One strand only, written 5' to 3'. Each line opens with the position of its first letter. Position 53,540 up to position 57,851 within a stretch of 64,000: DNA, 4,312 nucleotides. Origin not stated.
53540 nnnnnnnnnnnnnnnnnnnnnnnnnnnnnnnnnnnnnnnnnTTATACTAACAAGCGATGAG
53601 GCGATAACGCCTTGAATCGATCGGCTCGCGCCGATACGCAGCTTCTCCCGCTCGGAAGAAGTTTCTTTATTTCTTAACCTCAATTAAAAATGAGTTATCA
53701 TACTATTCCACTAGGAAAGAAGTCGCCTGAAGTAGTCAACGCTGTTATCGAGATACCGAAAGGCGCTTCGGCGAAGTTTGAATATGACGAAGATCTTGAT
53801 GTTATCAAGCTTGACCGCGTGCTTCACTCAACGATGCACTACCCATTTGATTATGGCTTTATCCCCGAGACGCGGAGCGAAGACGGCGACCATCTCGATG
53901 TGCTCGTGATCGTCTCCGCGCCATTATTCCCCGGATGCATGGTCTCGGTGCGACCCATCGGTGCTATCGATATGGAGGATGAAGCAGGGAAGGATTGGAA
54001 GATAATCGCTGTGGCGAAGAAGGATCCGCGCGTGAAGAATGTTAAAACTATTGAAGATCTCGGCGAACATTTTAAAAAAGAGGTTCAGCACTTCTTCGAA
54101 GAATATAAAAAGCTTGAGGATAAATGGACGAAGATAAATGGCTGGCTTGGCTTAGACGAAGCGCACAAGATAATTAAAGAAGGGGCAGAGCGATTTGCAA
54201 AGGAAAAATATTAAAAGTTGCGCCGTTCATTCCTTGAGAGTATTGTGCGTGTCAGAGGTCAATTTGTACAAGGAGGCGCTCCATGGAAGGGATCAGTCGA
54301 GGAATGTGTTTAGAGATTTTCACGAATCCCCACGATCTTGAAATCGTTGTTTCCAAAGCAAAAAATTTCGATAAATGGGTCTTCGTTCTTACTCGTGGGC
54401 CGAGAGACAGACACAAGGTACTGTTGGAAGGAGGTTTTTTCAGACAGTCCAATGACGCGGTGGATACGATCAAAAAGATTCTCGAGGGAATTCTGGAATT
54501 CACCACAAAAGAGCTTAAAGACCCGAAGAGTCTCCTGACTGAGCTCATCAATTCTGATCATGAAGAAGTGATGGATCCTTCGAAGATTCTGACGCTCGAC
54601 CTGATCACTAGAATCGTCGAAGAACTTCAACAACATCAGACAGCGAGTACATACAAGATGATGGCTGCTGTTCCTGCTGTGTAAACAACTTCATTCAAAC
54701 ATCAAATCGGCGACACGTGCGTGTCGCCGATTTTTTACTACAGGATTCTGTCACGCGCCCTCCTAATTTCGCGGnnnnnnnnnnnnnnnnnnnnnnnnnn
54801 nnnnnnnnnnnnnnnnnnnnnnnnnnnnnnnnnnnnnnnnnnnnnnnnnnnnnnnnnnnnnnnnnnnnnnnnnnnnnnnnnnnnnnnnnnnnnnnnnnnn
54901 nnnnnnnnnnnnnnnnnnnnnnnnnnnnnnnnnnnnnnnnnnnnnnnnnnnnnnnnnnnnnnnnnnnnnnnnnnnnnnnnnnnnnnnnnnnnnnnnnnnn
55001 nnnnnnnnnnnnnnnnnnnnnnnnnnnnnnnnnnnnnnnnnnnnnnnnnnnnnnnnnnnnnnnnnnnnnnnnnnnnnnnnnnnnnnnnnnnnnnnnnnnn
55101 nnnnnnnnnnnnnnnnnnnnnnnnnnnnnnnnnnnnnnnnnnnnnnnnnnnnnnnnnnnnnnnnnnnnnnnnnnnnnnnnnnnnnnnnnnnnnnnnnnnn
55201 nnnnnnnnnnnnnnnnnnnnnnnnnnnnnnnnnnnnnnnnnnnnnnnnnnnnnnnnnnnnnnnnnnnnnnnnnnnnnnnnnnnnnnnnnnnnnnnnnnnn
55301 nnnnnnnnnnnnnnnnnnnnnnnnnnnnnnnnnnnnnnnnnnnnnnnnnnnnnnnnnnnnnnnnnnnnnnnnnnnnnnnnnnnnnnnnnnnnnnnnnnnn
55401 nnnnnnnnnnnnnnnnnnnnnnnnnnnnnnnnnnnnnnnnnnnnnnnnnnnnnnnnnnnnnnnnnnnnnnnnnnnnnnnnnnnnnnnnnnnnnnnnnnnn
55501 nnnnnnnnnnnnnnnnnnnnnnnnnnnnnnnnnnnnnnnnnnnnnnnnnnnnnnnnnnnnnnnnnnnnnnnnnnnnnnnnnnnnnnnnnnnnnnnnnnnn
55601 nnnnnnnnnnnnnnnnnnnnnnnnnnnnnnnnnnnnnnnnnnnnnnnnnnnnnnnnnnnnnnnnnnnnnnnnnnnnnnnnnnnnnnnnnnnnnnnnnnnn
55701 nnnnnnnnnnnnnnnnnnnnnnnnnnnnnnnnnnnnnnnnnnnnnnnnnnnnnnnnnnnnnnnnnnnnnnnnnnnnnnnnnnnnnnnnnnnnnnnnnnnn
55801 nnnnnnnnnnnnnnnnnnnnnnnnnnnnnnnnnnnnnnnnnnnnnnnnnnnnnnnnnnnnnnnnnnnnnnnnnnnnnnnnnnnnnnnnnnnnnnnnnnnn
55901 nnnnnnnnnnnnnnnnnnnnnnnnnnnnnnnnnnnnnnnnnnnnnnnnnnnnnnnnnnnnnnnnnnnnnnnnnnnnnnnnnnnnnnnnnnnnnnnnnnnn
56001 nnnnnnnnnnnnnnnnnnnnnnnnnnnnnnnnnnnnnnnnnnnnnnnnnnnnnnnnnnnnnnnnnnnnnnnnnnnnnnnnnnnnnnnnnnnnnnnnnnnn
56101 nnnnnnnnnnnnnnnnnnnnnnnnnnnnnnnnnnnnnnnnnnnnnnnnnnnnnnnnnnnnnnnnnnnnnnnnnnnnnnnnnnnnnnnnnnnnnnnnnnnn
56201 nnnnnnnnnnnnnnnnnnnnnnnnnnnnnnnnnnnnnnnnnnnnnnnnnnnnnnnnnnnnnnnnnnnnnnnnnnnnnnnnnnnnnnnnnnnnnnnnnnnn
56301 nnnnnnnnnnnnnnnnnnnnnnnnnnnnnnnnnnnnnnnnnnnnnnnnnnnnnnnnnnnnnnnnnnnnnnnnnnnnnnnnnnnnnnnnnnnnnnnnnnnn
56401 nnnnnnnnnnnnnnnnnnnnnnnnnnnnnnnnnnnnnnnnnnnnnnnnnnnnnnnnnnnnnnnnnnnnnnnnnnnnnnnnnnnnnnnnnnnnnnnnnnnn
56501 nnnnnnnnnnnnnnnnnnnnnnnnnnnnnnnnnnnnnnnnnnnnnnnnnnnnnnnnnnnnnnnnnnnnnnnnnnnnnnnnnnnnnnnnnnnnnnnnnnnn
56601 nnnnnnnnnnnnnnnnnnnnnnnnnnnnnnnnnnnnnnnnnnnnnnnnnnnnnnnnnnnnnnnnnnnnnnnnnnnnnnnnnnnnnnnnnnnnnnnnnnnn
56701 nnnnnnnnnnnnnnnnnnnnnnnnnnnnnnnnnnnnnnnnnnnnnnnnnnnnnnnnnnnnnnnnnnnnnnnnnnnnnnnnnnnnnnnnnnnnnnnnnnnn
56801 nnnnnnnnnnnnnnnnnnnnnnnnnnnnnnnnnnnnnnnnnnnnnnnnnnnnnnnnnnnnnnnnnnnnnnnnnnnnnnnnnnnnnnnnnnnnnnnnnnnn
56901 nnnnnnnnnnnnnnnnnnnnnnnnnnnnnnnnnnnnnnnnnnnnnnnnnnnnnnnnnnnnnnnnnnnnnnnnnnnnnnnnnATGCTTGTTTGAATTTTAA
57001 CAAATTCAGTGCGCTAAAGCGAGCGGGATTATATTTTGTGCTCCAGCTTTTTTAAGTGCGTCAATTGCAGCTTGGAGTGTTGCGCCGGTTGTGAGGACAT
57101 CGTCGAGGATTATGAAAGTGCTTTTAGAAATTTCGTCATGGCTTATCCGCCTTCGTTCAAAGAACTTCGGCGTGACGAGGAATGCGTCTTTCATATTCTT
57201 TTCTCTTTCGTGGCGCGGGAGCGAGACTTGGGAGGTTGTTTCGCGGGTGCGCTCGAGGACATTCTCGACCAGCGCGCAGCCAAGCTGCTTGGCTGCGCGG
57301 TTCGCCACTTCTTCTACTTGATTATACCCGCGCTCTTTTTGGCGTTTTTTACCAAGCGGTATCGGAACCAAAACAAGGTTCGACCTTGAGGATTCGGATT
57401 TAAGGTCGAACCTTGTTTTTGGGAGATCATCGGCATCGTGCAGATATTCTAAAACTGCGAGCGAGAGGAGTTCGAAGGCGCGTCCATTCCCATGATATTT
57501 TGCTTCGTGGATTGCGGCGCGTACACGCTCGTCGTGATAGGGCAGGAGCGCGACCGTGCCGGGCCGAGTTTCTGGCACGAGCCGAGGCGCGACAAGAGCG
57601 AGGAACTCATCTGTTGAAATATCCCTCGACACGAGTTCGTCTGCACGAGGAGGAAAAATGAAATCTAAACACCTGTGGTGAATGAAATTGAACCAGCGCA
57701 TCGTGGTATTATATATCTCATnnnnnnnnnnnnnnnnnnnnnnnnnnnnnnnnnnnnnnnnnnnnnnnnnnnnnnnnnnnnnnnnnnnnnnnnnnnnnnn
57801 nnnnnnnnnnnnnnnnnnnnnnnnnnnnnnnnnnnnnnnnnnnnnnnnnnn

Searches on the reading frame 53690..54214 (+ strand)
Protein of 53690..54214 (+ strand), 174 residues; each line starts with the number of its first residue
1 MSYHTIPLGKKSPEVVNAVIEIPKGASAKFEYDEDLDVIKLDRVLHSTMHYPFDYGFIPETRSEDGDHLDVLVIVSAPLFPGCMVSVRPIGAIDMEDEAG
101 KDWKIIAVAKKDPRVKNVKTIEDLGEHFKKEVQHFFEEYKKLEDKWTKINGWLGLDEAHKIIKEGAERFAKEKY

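Call 95: search_protein_families(library=pfam, proteins=[window:53690-54214:+], max_evalue=0.001)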
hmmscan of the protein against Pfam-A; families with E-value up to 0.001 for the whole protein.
window:53690-54214:+ (174 aa): 1 family
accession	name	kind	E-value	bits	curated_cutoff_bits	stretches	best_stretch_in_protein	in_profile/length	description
PF00719.24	Pyrophosphatase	-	1.4e-59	200.8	23.5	1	18-169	1-152/153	Inorganic pyrophosphatase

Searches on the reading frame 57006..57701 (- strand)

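Call 95: search_protein_families(library=pfam, proteins=[window:57006-57701:-], max_evalue=0.001)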
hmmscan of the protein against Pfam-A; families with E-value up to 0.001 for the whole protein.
window:57006-57701:- (231 aa): 2 families
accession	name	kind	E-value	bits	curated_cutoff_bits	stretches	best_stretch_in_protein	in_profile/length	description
PF00156.33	Pribosyltran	-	2.6e-09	37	26.3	1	132-225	43-119/158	Phosphoribosyl transferase domain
PF14681.12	UPRTase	-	0.00011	22.1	27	1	190-225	117-154/206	Uracil phosphoribosyltransferase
